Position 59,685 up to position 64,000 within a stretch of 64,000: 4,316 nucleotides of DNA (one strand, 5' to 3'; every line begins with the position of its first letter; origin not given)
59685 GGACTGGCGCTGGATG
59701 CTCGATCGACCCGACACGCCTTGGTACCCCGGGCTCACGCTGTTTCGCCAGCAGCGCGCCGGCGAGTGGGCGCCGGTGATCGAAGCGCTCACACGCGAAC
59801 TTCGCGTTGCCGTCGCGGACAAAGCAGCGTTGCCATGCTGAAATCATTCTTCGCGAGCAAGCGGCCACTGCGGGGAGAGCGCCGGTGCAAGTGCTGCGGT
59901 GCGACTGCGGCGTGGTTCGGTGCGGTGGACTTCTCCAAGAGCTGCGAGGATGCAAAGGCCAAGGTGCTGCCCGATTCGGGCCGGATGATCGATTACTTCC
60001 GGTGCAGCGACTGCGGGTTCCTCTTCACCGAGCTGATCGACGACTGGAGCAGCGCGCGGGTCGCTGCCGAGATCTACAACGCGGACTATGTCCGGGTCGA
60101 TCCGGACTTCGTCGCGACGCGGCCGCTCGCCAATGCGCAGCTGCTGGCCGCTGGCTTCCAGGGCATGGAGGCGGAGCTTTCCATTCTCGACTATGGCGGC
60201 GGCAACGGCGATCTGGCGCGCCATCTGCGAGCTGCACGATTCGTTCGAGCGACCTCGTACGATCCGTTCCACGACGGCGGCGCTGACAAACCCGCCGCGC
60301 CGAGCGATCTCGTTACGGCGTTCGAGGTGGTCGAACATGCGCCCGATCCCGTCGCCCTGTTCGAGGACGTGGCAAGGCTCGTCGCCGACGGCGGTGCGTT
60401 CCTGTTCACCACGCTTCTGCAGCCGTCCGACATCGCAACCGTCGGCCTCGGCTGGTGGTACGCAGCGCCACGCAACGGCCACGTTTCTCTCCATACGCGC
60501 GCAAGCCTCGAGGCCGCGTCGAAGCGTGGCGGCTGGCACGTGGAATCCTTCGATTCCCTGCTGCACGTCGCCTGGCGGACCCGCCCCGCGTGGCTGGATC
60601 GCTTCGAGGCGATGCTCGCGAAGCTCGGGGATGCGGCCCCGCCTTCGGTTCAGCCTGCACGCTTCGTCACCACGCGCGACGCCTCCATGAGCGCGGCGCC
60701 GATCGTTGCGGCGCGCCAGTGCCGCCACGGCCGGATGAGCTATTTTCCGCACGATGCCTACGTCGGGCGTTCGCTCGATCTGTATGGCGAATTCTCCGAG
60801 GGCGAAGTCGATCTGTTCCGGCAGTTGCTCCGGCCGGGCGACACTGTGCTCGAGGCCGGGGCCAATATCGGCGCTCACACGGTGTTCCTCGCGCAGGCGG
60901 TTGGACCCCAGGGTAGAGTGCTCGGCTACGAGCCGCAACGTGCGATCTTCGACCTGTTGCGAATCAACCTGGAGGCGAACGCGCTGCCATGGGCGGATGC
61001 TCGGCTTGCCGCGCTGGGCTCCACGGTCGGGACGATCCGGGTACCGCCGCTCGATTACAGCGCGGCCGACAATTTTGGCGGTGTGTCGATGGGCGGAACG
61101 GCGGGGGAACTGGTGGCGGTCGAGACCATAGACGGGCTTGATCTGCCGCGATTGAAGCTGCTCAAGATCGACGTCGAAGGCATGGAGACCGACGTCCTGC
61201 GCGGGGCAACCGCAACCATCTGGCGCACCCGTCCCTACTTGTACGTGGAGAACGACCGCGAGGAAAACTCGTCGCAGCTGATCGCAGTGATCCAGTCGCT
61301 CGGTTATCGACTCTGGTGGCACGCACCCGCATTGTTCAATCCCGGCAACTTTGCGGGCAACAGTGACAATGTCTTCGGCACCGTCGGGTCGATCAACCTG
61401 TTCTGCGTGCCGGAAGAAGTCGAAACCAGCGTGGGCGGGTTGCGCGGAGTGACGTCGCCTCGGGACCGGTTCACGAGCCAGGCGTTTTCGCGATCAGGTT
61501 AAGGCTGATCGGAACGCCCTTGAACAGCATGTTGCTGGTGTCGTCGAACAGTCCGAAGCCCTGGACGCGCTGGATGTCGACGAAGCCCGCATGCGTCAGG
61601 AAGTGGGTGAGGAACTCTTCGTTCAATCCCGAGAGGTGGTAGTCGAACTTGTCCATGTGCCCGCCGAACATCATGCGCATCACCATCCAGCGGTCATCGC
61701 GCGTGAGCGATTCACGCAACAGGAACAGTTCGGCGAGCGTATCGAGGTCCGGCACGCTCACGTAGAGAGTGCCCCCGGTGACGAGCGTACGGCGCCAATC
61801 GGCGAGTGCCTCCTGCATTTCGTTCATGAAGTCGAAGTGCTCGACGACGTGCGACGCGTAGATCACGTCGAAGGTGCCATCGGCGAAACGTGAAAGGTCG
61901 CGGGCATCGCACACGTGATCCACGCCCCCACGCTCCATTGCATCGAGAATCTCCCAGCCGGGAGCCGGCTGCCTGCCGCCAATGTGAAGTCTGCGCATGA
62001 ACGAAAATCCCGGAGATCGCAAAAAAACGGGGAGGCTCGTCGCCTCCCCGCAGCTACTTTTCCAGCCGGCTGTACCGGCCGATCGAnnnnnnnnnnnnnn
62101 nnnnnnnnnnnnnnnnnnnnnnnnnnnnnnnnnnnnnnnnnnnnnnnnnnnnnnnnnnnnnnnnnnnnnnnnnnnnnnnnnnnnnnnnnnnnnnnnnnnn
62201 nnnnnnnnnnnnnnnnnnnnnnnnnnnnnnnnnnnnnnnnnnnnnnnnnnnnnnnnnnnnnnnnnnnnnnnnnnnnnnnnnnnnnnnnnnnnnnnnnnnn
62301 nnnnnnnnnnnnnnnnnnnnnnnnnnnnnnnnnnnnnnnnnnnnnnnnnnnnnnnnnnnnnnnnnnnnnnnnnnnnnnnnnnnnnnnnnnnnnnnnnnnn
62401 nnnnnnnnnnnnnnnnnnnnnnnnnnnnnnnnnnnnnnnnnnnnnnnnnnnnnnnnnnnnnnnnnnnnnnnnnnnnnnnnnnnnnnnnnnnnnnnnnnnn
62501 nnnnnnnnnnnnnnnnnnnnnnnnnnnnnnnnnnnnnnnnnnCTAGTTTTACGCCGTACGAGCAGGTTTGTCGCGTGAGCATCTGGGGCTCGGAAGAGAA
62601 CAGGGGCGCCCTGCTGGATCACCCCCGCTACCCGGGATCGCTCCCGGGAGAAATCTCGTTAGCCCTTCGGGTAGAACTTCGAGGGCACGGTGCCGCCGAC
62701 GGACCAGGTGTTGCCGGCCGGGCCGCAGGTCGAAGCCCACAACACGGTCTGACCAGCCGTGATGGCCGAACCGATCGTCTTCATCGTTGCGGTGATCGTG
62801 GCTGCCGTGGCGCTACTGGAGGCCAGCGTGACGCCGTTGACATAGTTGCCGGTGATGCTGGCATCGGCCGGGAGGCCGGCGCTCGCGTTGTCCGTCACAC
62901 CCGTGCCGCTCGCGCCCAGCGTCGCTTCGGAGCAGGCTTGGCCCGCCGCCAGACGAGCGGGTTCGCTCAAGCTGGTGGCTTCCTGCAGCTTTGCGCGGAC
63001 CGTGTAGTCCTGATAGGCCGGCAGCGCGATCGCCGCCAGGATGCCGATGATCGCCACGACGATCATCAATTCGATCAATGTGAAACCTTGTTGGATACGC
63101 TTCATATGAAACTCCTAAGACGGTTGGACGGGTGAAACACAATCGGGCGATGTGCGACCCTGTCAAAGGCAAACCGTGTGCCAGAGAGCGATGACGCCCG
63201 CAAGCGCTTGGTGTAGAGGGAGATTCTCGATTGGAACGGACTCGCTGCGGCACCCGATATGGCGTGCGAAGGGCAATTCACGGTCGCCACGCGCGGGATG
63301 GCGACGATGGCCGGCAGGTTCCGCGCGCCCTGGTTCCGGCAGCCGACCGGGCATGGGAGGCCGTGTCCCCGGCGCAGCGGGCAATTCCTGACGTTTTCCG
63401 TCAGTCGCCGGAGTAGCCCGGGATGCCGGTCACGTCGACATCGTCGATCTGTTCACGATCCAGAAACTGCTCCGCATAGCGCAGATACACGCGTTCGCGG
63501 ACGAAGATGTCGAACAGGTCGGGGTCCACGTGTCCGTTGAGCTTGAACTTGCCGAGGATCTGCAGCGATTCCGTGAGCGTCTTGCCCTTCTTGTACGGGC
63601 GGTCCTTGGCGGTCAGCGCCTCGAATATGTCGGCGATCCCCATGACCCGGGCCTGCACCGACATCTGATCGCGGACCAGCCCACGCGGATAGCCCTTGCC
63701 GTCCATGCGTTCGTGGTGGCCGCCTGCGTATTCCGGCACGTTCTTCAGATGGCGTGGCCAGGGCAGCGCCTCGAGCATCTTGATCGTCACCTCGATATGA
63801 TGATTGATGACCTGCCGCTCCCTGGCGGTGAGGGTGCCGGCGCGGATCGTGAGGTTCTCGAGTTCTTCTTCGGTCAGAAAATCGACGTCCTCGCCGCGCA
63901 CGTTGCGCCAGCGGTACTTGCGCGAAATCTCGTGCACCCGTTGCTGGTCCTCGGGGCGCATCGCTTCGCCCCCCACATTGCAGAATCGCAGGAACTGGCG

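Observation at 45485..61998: Array of TPR-fused GT41 (OGT-like) and GT9-like glycosyltransferases plus four methyltransferase domains: candidate cytoplasmic protein glycosylation/methylation system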

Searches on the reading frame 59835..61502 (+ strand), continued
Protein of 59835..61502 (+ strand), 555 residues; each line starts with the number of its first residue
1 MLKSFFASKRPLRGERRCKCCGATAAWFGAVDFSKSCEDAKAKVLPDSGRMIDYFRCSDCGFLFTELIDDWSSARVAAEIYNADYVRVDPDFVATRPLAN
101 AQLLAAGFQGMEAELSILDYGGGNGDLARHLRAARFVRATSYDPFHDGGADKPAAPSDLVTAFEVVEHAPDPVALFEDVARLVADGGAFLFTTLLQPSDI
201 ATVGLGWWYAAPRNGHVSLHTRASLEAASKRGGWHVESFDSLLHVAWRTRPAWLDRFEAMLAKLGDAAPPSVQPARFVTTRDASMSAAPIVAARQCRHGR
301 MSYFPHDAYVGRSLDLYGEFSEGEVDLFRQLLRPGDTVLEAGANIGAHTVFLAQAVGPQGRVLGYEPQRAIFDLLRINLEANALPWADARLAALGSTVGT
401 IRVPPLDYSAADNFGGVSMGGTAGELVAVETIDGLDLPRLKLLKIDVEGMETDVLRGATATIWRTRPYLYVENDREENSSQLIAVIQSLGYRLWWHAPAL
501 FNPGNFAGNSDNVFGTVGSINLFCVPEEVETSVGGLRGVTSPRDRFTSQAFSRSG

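Call 72: search_protein_families(library=pfam, proteins=[L038:9959-12685:+, L038:12717-15179:+, L038:2697-4406:+, L038:4420-5520:+, L038:5544-6758:+, L038:6762-8441:+, L038:8405-9778:+, L026:3091-5655:+, L038:15998-16333:+], max_evalue=0.0001)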
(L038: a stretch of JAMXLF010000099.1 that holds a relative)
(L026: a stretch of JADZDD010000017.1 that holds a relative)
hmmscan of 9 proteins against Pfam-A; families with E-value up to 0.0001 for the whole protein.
L038:9959-12685:+ (908 aa): 21 families
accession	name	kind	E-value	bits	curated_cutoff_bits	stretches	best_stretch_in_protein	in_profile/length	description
PF00515.34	TPR_1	-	1.9e-54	179.8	27.8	3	479-512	1-34/34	Tetratricopeptide repeat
PF13414.12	TPR_11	-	1.1e-51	172.7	26.8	6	384-422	1-39/42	TPR repeat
PF07719.23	TPR_2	-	5.8e-45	148.1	27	4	309-339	1-31/34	Tetratricopeptide repeat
PF13181.12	TPR_8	-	2.5e-39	130.5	25.7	0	411-444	1-34/34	Tetratricopeptide repeat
PF13432.12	TPR_16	-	1.6e-38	131.1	32.7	5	417-479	3-65/65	Tetratricopeptide repeat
PF13424.12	TPR_12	-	1.3e-34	118.6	30.1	5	308-373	2-75/77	Tetratricopeptide repeat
PF13431.12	TPR_17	-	7.6e-33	110.5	24.4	0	366-397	2-33/34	Tetratricopeptide repeat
PF14559.12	TPR_19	-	9e-30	103.3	25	3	288-330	4-46/68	Tetratricopeptide repeat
PF13428.12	TPR_14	-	6e-25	85.6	23.5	0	281-316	7-42/44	Tetratricopeptide repeat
PF05050.19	Methyltransf_21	-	7.6e-19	68.9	22.7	1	60-216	1-172/173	Methyltransferase FkbM domain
PF13374.12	TPR_10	-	2.6e-18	65.8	27.5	0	481-508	4-31/42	Tetratricopeptide repeat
PF13176.12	TPR_7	-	1.6e-17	62.5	27.9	0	315-343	5-33/36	Tetratricopeptide repeat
PF23914.1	TPR_CcmH_CycH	-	2.9e-12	47.2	42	0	405-505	44-147/158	Cytochrome c-type biogenesis protein H TPR domain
PF17874.7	TPR_MalT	-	1.5e-09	38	45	1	285-423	11-168/336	MalT-like TPR region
PF24885.1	TPR_NPHP3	-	3.3e-09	36.9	100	0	445-510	99-172/239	Nephrocystin-3 TPR domain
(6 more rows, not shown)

L038:12717-15179:+ (820 aa): 18 families
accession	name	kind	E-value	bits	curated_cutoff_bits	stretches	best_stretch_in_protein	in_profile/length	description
PF13414.12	TPR_11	-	5.2e-42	141.7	26.8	4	276-313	1-38/42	TPR repeat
PF00515.34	TPR_1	-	9.7e-41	136.4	27.8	3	272-302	4-34/34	Tetratricopeptide repeat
PF07719.23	TPR_2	-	3.2e-36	120.9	27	2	337-370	1-34/34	Tetratricopeptide repeat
PF13181.12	TPR_8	-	1e-33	113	25.7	2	373-403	3-33/34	Tetratricopeptide repeat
PF13432.12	TPR_16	-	2.7e-30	104.8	32.7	4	275-336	3-64/65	Tetratricopeptide repeat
PF13489.12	Methyltransf_23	-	3.8e-30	105.2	27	1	83-218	5-155/164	Methyltransferase domain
PF13431.12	TPR_17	-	5.3e-28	95.4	24.4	2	427-460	1-34/34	Tetratricopeptide repeat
PF13424.12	TPR_12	-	6.6e-22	77.9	30.1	3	336-400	2-74/77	Tetratricopeptide repeat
PF14559.12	TPR_19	-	1.2e-21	77.2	25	3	317-375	5-66/68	Tetratricopeptide repeat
PF13428.12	TPR_14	-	1.3e-17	62.9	23.5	0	276-311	8-43/44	Tetratricopeptide repeat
PF13176.12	TPR_7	-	5.3e-14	51.5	27.9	0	276-301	6-31/36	Tetratricopeptide repeat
PF13374.12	TPR_10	-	4.7e-12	45.9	27.5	0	341-364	6-29/42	Tetratricopeptide repeat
PF23914.1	TPR_CcmH_CycH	-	1.1e-11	45.3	42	0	427-485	38-96/158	Cytochrome c-type biogenesis protein H TPR domain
PF08242.18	Methyltransf_12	-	4.2e-07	31.1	30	1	135-176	57-98/98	Methyltransferase domain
PF07721.20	TPR_4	-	1.9e-06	28.3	27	0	440-464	2-26/26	Tetratricopeptide repeat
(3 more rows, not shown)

L038:2697-4406:+ (569 aa): 2 families
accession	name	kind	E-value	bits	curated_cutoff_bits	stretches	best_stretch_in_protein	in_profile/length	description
PF00437.27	T2SSE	-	4.6e-143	476.8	24.9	1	178-563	2-370/370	Type II/IV secretion system protein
PF05157.20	MshEN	-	4.1e-24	84.8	23.1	1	60-146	1-88/90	MshEN domain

L038:4420-5520:+ (366 aa): 1 family
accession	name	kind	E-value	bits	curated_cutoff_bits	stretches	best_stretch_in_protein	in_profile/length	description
PF00437.27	T2SSE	-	1.8e-48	165.5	24.9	1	4-293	12-288/370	Type II/IV secretion system protein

L038:5544-6758:+ (404 aa): 1 family
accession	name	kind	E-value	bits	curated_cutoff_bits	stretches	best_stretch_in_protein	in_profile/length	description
PF00482.28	T2SSF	-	1.3e-66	222.7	25.2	2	69-192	1-125/125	Type II secretion system (T2SS), protein F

L038:6762-8441:+ (559 aa): 3 families
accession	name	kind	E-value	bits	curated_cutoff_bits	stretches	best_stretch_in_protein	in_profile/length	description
PF02518.31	HATPase_c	-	1.6e-27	96.6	26.4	1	426-538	2-109/111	Histidine kinase-, DNA gyrase B-, and HSP90-like ATPase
PF25323.1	6TM_PilS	-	1.1e-23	84.4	27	1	3-189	7-187/189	PilS-like transmembrane domain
PF00512.31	HisKA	-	1.1e-15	57.9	26.9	1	320-382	3-64/66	His Kinase A (phospho-acceptor) domain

L038:8405-9778:+ (457 aa): 6 families
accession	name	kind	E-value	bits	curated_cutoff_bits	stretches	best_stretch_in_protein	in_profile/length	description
PF00158.32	Sigma54_activat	-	2.3e-74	249.1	20.2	1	144-309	2-167/168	Sigma-54 interaction domain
PF00072.30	Response_reg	-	6.2e-31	107.3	30.2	1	5-111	1-107/111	Response regulator receiver domain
PF14532.12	Sigma54_activ_2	-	4.4e-26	92.2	25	1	144-314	1-138/138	Sigma-54 interaction domain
PF25601.1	AAA_lid_14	-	2.3e-21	75.8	27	1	315-391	1-79/87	AAA+ ATPase lid domain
PF02954.25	HTH_8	-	4.7e-12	45.9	22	1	415-452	5-42/42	Bacterial regulatory protein, Fis family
PF07728.20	AAA_5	-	3.3e-09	37.3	22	1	167-287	2-125/139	AAA domain (dynein-related subfamily)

L026:3091-5655:+ (854 aa): 11 families
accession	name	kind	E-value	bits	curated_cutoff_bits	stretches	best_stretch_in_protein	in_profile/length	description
PF13428.12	TPR_14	-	2.3e-12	46.7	23.5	1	188-231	1-44/44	Tetratricopeptide repeat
PF14559.12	TPR_19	-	9.7e-11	42.3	25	0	132-194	3-65/68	Tetratricopeptide repeat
PF07719.23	TPR_2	-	1.4e-10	40.9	27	0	188-220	1-33/34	Tetratricopeptide repeat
PF13432.12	TPR_16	-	5.7e-10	39.9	32.7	0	132-188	9-65/65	Tetratricopeptide repeat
PF13174.12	TPR_6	-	4.1e-09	36.9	26.3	0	123-153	3-33/33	Tetratricopeptide repeat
PF00515.34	TPR_1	-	4.2e-08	33.1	27.8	0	127-152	8-33/34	Tetratricopeptide repeat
PF13181.12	TPR_8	-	1.3e-07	31.7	25.7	0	189-216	2-29/34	Tetratricopeptide repeat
PF13424.12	TPR_12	-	3.4e-07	30.8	30.1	0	223-287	4-73/77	Tetratricopeptide repeat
PF13431.12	TPR_17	-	7.4e-07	29.4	24.4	0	212-241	3-32/34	Tetratricopeptide repeat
PF01075.23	Glyco_transf_9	-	2.1e-06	27.7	22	1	484-549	139-205/247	Glycosyltransferase family 9 (heptosyltransferase)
PF23914.1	TPR_CcmH_CycH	-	1.3e-05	25.6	42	0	212-291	40-119/158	Cytochrome c-type biogenesis protein H TPR domain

L038:15998-16333:+ (111 aa): 0 families

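Call 77: search_protein_families(library=pfam, proteins=[L026:609-1439:+, L026:1446-2351:+, L026:5983-7497:+, L026:8186-10636:+, L026:10651-11478:+, L026:11539-12312:+, L026:12418-13509:-, L026:13506-14780:-, L026:15904-16836:+, L026:20811-22007:-], max_evalue=0.00001)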
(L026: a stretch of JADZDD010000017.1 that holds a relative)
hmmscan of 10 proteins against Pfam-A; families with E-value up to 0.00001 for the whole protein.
L026:609-1439:+ (276 aa): 2 families
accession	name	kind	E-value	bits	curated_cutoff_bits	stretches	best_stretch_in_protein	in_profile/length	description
PF13672.11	PP2C_2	-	7e-12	45.8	24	1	20-214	10-179/209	Protein phosphatase 2C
PF00481.26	PP2C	-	1.6e-10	41.6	20.3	1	89-249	77-255/255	Protein phosphatase 2C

L026:1446-2351:+ (301 aa): 2 families
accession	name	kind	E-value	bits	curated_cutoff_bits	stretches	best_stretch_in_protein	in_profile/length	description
PF00498.31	FHA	-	8.4e-19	68.2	20.7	1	23-86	1-67/67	FHA domain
PF16697.10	Yop-YscD_cpl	-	3.6e-13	50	33.2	1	15-90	11-88/94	Inner membrane component of T3SS, cytoplasmic domain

L026:5983-7497:+ (504 aa): 4 families
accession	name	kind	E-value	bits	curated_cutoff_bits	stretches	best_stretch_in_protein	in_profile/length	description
PF14559.12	TPR_19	-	1.3e-12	48.3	25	1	85-131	4-50/68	Tetratricopeptide repeat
PF13428.12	TPR_14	-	1.5e-11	44.2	23.5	0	74-114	3-43/44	Tetratricopeptide repeat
PF13432.12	TPR_16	-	2.3e-08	34.8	32.7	0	43-105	2-64/65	Tetratricopeptide repeat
PF07719.23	TPR_2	-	7.4e-07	29.3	27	0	73-104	2-33/34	Tetratricopeptide repeat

L026:8186-10636:+ (816 aa): 6 families
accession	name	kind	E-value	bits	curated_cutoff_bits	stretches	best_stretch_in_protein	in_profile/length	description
PF14559.12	TPR_19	-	8e-17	61.8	25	1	39-99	1-62/68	Tetratricopeptide repeat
PF13432.12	TPR_16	-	4.9e-13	49.7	32.7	0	36-94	4-62/65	Tetratricopeptide repeat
PF13428.12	TPR_14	-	1.9e-10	40.8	23.5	0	36-71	8-43/44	Tetratricopeptide repeat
PF07719.23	TPR_2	-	7.1e-09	35.6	27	0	132-156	5-29/34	Tetratricopeptide repeat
PF00515.34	TPR_1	-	2.1e-07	30.9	27.8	0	133-156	6-29/34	Tetratricopeptide repeat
PF13431.12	TPR_17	-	2.7e-06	27.6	24.4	0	186-217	3-34/34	Tetratricopeptide repeat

L026:10651-11478:+ (275 aa): 1 family
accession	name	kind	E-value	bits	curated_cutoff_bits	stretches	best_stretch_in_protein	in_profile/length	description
PF05050.19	Methyltransf_21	-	2.4e-18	67.3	22.7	1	64-215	2-171/173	Methyltransferase FkbM domain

L026:11539-12312:+ (257 aa): 2 families
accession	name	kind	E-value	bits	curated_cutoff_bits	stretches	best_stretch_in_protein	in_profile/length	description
PF13489.12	Methyltransf_23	-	3.3e-32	111.9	27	1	85-225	1-156/164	Methyltransferase domain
PF08242.18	Methyltransf_12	-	2.2e-06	28.7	30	0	145-181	64-97/98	Methyltransferase domain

L026:12418-13509:- (363 aa): 17 families
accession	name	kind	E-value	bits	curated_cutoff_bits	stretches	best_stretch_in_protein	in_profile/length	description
PF00515.34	TPR_1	-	4e-19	68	27.8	1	79-112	1-34/34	Tetratricopeptide repeat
PF07719.23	TPR_2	-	1.5e-17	62.6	27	1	79-112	1-34/34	Tetratricopeptide repeat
PF08241.18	Methyltransf_11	-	7.6e-17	62.2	21.2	1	210-302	1-95/95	Methyltransferase domain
PF13649.12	Methyltransf_25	-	1.2e-16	61.6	27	1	209-298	1-97/97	Methyltransferase domain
PF13424.12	TPR_12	-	1.2e-14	54.7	30.1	2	79-141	3-73/77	Tetratricopeptide repeat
PF08242.18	Methyltransf_12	-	1.9e-14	54.6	30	1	210-300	1-98/98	Methyltransferase domain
PF13847.12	Methyltransf_31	-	3.9e-14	53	27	1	205-304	3-111/145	Methyltransferase domain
PF13414.12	TPR_11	-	9e-14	51.3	26.8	0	91-122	6-37/42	TPR repeat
PF13431.12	TPR_17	-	1.5e-12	47.2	24.4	0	67-100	1-34/34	Tetratricopeptide repeat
PF13181.12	TPR_8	-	9.8e-12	44.5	25.7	1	79-112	1-34/34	Tetratricopeptide repeat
PF13432.12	TPR_16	-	1.3e-11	45.2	32.7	1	57-113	9-65/65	Tetratricopeptide repeat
PF13489.12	Methyltransf_23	-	1.6e-11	44.6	27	1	186-319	4-131/164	Methyltransferase domain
PF13428.12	TPR_14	-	2.5e-10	40.4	23.5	0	82-121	4-43/44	Tetratricopeptide repeat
PF14559.12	TPR_19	-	8.4e-10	39.3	25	1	60-118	6-63/68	Tetratricopeptide repeat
PF06325.19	PrmA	-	1.5e-07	31.6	22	1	197-303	153-259/296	Ribosomal protein L11 methyltransferase (PrmA)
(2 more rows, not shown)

L026:13506-14780:- (424 aa): 2 families
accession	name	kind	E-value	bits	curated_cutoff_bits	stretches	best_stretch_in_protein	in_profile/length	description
PF04127.22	DFP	-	6.8e-64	215.5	22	1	215-394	1-186/186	DNA/pantothenate metabolism flavoprotein C-terminal domain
PF02441.25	Flavoprotein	-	1.8e-30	106.1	22.7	1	37-203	2-155/162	Flavoprotein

L026:15904-16836:+ (310 aa): 2 families
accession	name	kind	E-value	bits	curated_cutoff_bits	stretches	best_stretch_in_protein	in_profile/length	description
PF04002.20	RadC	-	1.6e-43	148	22.1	1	189-309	1-121/121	RadC-like JAB domain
PF20582.4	UPF0758_N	-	5.9e-21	74.8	27.1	1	94-166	6-77/77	UPF0758 N-terminal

L026:20811-22007:- (398 aa): 2 families
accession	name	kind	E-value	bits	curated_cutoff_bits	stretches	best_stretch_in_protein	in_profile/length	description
PF00487.30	FA_desaturase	-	7e-14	52.6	29.7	1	18-220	3-224/253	Fatty acid desaturase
PF01610.23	DDE_Tnp_ISL3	-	4.1e-12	46.9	23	1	277-397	82-196/240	Transposase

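Call 80: search_solved_structures(query=window:59835-61499:+, max_evalue=0.01)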
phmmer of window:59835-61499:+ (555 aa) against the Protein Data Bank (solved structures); distinct sequences matched with E-value up to 0.01: 13.
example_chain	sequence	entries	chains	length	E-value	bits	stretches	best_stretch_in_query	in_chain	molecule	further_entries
2b25_A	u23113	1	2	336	3.7e-07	32.2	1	331-380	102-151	hypothetical protein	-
3lga_A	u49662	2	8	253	7e-06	28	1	332-371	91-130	SAM-dependent methyltransferase | SAM-dependent methyltransferase, putative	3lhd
3mb5_A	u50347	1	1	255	7.1e-06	28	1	332-371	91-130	SAM-dependent methyltransferase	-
3eey_A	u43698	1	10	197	9e-05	24.4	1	326-371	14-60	Putative rRNA methylase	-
1i9g_A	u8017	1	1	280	0.00041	22.2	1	333-369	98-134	HYPOTHETICAL PROTEIN RV2118C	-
4kdc_A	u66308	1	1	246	0.00073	21.4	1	149-196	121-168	3-demethylubiquinone-9 3-methyltransferase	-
4kdr_A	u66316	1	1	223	0.00077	21.3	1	149-195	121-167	3-demethylubiquinone-9 3-methyltransferase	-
5dpm_A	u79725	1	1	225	0.00079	21.3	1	149-195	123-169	Ubiquinone biosynthesis O-methyltransferase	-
6jcl_A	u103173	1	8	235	0.0063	18.3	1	337-388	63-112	Probable O-methyltransferase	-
5c1i_A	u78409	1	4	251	0.0066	18.2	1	332-368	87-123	tRNA (adenine(58)-N(1))-methyltransferase TrmI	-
2pwy_A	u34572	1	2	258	0.0068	18.2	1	332-368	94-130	tRNA (adenine-N(1)-)-methyltransferase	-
6jcm_A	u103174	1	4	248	0.007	18.1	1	337-388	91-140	Probable O-methyltransferase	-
5c0o_E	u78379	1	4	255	0.0079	18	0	332-368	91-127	tRNA (adenine(58)-N(1))-methyltransferase TrmI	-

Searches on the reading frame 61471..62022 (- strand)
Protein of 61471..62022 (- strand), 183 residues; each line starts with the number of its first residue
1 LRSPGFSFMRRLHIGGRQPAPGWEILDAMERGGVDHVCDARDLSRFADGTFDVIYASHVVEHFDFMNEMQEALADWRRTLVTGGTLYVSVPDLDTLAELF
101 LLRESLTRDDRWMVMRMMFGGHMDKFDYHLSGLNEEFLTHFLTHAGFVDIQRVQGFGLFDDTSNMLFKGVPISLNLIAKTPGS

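Call 3: search_protein_families(library=pfam, proteins=[window:61471-62022:-], max_evalue=0.01)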
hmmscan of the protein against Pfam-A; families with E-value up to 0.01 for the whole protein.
window:61471-62022:- (183 aa): 4 families
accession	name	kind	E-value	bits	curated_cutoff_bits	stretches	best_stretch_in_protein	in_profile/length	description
PF08241.18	Methyltransf_11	-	6e-09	36.9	21.2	1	36-88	47-95/95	Methyltransferase domain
PF13489.12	Methyltransf_23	-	2.3e-07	31.1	27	1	33-150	64-162/164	Methyltransferase domain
PF08242.18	Methyltransf_12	-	9e-05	23.6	30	1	41-86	56-98/98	Methyltransferase domain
PF13649.12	Methyltransf_25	-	0.00024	22.2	27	1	37-84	52-97/97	Methyltransferase domain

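Call 32: search_protein_families(library=ncbifam, proteins=[window:61471-61998:-], max_evalue=0.01)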
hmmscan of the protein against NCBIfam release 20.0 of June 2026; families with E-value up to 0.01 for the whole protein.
window:61471-61998:- (175 aa): 2 families
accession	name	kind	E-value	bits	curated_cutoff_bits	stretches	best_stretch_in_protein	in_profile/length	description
NF045667.1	MTase_DVU1556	equivalog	0.0026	17.2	155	1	36-81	78-120/213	DVU_1556 family methyltransferase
TIGR02072.1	BioC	equivalog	0.006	16.4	184.95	1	36-91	91-143/244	malonyl-ACP O-methyltransferase BioC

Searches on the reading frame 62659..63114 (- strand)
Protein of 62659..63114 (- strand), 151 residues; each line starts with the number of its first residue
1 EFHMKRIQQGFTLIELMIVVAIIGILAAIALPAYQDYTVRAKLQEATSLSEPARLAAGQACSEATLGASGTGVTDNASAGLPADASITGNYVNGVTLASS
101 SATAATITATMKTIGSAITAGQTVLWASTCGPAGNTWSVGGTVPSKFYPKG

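Call 6: search_protein_families(library=pfam, proteins=[window:62659-63114:-], max_evalue=0.001)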
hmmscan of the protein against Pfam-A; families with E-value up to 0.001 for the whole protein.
window:62659-63114:- (151 aa): 2 families
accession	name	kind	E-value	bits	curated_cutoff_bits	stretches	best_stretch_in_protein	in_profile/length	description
PF07963.17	N_methyl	-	1.7e-10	40.5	21.2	1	6-31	2-27/27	Prokaryotic N-terminal methylation motif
PF00114.24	Pilin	-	1.5e-09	39.2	22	1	39-151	1-106/108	Pilin (bacterial filament)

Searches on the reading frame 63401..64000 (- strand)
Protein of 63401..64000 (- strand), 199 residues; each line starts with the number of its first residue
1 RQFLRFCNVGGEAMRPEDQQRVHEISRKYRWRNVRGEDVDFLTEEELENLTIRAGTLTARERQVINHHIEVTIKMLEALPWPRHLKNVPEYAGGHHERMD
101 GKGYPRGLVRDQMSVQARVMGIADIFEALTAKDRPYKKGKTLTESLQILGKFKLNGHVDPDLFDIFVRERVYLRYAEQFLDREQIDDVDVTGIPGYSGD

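Call 6: search_protein_families(library=pfam, proteins=[window:63401-64000:-], max_evalue=0.001)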
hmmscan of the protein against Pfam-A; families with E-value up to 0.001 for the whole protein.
window:63401-64000:- (199 aa): 1 family
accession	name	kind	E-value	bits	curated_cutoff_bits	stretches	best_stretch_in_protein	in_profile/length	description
PF13487.12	HD_5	-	4.4e-37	127.9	27.2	1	46-162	59-170/170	HD domain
